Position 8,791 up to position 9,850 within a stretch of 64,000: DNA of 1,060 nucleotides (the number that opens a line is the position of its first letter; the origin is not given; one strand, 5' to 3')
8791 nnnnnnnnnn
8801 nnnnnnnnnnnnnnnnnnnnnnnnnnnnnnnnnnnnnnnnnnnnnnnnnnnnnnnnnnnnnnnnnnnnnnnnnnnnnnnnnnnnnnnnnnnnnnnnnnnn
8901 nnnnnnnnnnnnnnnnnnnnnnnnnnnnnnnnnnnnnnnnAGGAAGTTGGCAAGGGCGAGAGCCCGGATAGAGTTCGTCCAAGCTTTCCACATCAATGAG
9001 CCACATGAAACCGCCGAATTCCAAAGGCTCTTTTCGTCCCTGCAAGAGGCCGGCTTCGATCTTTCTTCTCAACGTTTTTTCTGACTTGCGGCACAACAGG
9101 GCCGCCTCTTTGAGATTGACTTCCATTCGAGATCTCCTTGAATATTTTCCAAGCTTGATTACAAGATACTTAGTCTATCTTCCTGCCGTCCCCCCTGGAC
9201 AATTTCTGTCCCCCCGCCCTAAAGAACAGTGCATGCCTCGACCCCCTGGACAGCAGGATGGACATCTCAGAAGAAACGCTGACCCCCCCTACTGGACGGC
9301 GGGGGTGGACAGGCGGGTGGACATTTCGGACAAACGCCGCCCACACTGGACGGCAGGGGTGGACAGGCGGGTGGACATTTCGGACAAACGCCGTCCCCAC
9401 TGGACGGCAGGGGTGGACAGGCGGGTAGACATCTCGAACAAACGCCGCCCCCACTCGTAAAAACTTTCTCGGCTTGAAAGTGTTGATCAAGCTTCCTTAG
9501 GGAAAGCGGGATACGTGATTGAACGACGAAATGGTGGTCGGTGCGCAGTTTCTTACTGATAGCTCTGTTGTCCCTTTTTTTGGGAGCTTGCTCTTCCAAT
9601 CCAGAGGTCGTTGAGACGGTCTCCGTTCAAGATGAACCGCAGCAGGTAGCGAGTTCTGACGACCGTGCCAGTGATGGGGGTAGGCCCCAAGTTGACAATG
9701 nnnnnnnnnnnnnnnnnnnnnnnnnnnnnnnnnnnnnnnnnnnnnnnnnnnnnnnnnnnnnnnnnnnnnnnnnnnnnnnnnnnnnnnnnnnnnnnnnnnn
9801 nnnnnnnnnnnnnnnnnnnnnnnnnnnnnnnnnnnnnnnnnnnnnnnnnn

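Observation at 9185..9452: Array of 54-bp tandem repeats with paired TGGACA hexamers in the divergent regulatory region upstream of the lptC-like/lptB/lptFG operon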

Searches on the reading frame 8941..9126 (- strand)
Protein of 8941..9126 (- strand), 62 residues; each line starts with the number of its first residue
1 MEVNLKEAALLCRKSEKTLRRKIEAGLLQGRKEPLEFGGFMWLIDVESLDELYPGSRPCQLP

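Call 54: predict_structure(alignment_id=A4)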
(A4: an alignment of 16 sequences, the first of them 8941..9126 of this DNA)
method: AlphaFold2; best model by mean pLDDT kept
length: 62 residues; sequences in the alignment: 16
mean_pLDDT: 90.8   pTM: 0.71
mean pLDDT of the five models: 90.8, 90.2, 90.1, 90.0, 88.5
residues with pLDDT >= 90: 52; 70-90: 7; 50-70: 1; < 50: 2
segments of 3 or more residues with pLDDT < 50: none
pLDDT, mean of each block of 10 residues (from residue 1): 94 94 96 92 94 84 49
secondary structure, 60 per line:
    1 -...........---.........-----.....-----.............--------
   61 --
elements in order: E2-4 H5-12 H16-24 E30-34 E40-45 H46-52

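Call 58: fold_search(model_id=the predicted structure, library=pdb)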
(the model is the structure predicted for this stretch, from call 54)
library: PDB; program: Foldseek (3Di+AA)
matches with E <= 10: 757; with E <= 0.001: 0
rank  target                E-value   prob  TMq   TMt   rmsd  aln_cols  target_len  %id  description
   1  6xjf_G                5.0e-02  0.89  0.47  0.31   5.0        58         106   26  X-ray crystal structure of Pyrococcus furiosus general transcription factor TFE-alpha (SeMet labeled protein) (released 2020-07-08)
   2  4j2n_C                5.4e-02  1.00  0.67  0.74   1.8        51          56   25  Crystal Structure of mycobacteriophage Pukovnik Xis (released 2013-10-23)
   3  6ama_H                8.5e-02  0.97  0.58  0.64   4.3        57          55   21  Structure of S. coelicolor/S. venezuelae BldC-smeA-ssfA complex to 3.09 Angstrom (released 2018-03-28)
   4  3r0a_B                8.5e-02  0.91  0.50  0.29   6.0        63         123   13  Possible transcriptional regulator from Methanosarcina mazei Go1 (gi 21227196) (released 2011-03-23)
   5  6amk_B                9.1e-02  0.99  0.62  0.73   2.7        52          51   21  Structure of Streptomyces venezuelae BldC-whiI opt complex (released 2018-03-28)
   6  1r8d_A                9.8e-02  0.99  0.62  0.38   2.6        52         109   23  Crystal Structure of MtaN Bound to DNA (released 2004-08-17)
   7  1r8d_B                9.8e-02  0.99  0.62  0.38   2.6        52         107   23  Crystal Structure of MtaN Bound to DNA (released 2004-08-17)
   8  6amk_A                9.8e-02  0.99  0.60  0.69   2.7        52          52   21  Structure of Streptomyces venezuelae BldC-whiI opt complex (released 2018-03-28)
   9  6ama_B                9.8e-02  0.99  0.62  0.69   2.9        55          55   22  Structure of S. coelicolor/S. venezuelae BldC-smeA-ssfA complex to 3.09 Angstrom (released 2018-03-28)
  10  6ama_A                1.0e-01  0.97  0.60  0.67   2.8        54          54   22  Structure of S. coelicolor/S. venezuelae BldC-smeA-ssfA complex to 3.09 Angstrom (released 2018-03-28)
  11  4j2n_A                1.2e-01  1.00  0.65  0.74   3.1        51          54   24  Crystal Structure of mycobacteriophage Pukovnik Xis (released 2013-10-23)
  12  3zmd_C                1.5e-01  0.51  0.41  0.23   4.8        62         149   14  Crystal structure of AbsC, a MarR family transcriptional regulator from Streptomyces coelicolor (released 2013-02-20)
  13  6abq_A                1.5e-01  0.41  0.37  0.26   5.0        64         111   22  Crystal structure of transcription factor from Listeria monocytogenes (released 2019-06-05)
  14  6ama_P                1.6e-01  0.95  0.58  0.63   3.1        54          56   22  Structure of S. coelicolor/S. venezuelae BldC-smeA-ssfA complex to 3.09 Angstrom (released 2018-03-28)
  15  5i44_A                1.9e-01  0.90  0.55  0.52   4.2        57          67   21  Structure of RacA-DNA complex; P21 form (released 2016-05-04)
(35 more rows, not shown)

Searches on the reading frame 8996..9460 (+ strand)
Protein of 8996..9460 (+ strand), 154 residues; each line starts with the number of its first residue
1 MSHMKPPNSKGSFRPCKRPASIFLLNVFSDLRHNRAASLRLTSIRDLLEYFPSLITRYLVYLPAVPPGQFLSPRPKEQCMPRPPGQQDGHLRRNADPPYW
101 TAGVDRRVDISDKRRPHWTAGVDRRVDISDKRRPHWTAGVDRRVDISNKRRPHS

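Call 71: search_protein_families(library=pfam, proteins=[window:8996-9460:+], max_evalue=1)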
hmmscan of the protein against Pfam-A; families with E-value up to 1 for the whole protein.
window:8996-9460:+ (154 aa): 1 family
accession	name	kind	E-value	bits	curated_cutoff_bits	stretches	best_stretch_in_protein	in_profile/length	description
PF23718.1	DUF7160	-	0.85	10.2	27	0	115-124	22-31/54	Family of unknown function (DUF7160)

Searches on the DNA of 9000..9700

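Call 30: search_rna_families(source=window, start=9000, end=9700, threshold=evalue, max_evalue=10)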
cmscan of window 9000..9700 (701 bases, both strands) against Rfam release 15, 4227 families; matches with E-value up to 10: 3.
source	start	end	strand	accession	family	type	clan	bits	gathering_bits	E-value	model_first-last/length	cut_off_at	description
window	9046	9107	+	RF01529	CC3552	Gene; sRNA;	-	15.1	50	7.2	1-106/106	no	Cauldobacter sRNA CC3552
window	9154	9233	-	RF02207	WT1-AS_5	Gene; lncRNA;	-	12.7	80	2.3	1-79/79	no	WT1 antisense RNA conserved region 5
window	9068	9179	-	RF02191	TCL6_1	Gene; lncRNA;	-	11.4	60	7.9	1-113/113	no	T-cell leukemia/lymphoma 6 conserved region 1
